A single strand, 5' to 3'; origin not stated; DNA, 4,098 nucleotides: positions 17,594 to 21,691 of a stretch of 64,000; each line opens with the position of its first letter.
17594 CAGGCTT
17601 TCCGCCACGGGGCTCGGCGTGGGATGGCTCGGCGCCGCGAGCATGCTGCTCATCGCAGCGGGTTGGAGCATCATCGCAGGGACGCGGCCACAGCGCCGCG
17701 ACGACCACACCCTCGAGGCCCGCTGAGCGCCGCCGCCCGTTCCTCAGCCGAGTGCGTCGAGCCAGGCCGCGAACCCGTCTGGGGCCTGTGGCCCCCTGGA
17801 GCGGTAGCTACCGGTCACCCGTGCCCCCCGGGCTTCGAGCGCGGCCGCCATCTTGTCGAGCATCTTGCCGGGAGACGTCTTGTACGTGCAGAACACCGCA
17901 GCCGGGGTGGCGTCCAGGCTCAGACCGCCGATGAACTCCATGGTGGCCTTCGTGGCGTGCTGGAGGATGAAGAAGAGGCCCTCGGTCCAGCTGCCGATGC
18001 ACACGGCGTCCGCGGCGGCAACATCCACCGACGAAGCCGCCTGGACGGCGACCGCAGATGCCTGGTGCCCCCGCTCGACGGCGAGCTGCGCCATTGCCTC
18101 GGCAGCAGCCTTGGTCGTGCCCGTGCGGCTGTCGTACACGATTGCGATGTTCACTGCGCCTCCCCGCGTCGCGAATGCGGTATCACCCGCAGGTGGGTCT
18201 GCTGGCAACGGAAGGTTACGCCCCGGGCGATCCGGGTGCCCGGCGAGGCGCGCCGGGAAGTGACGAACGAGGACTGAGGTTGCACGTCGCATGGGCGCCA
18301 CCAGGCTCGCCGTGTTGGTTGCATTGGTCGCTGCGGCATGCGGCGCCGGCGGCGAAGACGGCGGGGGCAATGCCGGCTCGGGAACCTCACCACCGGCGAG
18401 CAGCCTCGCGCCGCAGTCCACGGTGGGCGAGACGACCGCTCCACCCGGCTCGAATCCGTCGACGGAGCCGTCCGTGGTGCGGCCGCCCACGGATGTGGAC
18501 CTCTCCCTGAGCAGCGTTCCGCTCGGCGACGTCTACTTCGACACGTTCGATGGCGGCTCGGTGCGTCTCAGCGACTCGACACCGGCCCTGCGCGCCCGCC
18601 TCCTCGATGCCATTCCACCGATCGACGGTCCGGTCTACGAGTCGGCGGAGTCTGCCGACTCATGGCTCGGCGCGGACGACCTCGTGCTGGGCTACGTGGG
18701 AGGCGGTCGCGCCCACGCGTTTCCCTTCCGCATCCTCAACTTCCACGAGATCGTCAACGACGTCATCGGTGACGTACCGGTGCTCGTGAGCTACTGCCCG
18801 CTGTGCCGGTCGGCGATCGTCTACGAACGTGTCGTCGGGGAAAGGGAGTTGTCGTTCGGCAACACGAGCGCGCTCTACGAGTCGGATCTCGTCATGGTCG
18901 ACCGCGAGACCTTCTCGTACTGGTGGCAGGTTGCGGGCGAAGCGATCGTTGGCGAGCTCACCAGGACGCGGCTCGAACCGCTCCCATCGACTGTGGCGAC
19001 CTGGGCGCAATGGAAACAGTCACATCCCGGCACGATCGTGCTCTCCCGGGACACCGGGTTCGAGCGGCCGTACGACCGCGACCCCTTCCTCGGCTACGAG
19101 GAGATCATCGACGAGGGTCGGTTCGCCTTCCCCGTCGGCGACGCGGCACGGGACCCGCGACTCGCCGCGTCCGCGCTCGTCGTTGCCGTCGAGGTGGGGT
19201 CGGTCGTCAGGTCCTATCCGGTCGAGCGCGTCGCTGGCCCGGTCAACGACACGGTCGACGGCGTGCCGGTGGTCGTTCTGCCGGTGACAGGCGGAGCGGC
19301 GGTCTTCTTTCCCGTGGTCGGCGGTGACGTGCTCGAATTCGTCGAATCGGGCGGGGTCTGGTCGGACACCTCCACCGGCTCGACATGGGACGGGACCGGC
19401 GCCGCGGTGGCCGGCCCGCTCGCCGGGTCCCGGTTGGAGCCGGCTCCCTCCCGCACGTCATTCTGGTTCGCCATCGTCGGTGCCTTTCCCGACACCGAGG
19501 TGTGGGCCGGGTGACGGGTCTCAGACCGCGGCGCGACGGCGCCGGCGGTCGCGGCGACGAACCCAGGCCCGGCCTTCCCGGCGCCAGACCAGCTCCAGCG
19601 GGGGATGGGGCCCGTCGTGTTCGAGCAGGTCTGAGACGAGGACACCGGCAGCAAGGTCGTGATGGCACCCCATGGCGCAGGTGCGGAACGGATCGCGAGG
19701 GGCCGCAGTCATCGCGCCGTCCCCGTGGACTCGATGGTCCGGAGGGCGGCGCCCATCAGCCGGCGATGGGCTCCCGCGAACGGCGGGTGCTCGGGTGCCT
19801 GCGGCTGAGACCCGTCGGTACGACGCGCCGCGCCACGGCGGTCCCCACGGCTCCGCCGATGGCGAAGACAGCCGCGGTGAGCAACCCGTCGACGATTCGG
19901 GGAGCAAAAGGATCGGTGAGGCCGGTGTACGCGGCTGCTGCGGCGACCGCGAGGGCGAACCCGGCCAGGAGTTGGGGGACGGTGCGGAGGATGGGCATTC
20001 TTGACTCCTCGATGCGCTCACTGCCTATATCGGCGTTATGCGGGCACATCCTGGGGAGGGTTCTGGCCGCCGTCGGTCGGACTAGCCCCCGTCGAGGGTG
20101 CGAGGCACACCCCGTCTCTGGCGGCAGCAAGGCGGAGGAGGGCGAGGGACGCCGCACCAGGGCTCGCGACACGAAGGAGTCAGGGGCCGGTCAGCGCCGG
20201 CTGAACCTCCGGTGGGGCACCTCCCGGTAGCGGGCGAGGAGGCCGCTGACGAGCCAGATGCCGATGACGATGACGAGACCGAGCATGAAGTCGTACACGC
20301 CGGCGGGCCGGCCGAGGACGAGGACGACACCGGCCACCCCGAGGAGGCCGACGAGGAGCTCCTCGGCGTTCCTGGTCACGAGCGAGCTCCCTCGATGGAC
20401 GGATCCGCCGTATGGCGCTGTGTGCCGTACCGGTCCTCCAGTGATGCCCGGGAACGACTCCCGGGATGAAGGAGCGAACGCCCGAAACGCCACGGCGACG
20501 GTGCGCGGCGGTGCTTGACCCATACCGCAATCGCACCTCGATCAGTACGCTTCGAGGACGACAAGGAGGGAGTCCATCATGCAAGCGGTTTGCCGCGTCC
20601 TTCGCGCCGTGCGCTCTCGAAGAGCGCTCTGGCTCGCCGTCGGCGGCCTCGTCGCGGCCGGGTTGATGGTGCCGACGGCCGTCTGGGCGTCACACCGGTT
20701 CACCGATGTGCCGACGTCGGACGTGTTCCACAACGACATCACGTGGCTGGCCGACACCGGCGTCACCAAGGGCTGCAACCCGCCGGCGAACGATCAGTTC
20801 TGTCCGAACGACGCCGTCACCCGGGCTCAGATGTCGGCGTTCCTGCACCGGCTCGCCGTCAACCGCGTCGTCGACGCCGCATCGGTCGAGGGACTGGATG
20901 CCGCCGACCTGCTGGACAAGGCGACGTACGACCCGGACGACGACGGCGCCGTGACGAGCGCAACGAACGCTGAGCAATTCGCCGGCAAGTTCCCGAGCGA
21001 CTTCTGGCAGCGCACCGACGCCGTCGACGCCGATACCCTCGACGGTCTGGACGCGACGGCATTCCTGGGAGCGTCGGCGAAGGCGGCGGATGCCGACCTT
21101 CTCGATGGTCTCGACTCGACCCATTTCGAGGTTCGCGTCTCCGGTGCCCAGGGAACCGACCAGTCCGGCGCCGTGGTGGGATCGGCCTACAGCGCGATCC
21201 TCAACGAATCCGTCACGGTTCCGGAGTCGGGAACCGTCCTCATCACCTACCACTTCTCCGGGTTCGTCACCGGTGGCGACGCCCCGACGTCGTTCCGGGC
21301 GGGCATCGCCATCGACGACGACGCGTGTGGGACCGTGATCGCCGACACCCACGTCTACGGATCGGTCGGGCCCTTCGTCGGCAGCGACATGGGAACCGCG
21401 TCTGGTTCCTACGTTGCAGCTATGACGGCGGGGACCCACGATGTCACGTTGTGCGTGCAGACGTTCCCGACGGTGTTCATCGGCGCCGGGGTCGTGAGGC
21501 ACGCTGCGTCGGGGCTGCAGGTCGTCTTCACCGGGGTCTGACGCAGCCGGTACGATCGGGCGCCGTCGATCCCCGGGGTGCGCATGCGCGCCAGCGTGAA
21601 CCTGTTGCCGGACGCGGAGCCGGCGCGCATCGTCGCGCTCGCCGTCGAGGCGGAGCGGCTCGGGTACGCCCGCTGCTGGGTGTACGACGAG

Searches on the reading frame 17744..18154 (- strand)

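Call 21: search_protein_families(library=pfam, proteins=[window:17744-18154:-], max_evalue=0.001)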
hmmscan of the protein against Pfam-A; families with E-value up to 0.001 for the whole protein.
window:17744-18154:- (136 aa): 3 families
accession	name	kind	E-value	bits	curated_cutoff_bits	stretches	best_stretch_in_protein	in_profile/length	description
PF00258.30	Flavodoxin_1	-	1.3e-07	32.3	25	1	5-115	1-122/143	Flavodoxin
PF12641.12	Flavodoxin_3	-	3.2e-06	27.5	27.5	1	4-59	1-52/160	Flavodoxin domain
PF12724.12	Flavodoxin_5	-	4.4e-06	27.5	27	1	5-90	2-83/145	Flavodoxin domain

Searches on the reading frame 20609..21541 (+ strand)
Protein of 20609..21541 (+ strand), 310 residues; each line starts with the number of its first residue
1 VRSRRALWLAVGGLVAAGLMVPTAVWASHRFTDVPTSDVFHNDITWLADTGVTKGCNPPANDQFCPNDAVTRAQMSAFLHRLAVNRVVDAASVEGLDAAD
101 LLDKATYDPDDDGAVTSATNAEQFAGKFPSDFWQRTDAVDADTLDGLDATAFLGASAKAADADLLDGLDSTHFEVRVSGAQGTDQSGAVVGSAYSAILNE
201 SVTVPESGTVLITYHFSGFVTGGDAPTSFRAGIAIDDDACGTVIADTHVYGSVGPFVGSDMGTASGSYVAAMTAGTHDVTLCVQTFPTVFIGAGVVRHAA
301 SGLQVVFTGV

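Call 14: search_protein_families(library=pfam, proteins=[window:20609-21541:+], max_evalue=0.001)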
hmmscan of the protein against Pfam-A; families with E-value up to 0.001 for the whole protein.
window:20609-21541:+ (310 aa): 1 family
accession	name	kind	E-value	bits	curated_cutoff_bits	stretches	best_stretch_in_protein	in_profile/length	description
PF00395.25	SLH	-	0.00012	22.4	20.8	1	30-75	1-43/44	S-layer homology domain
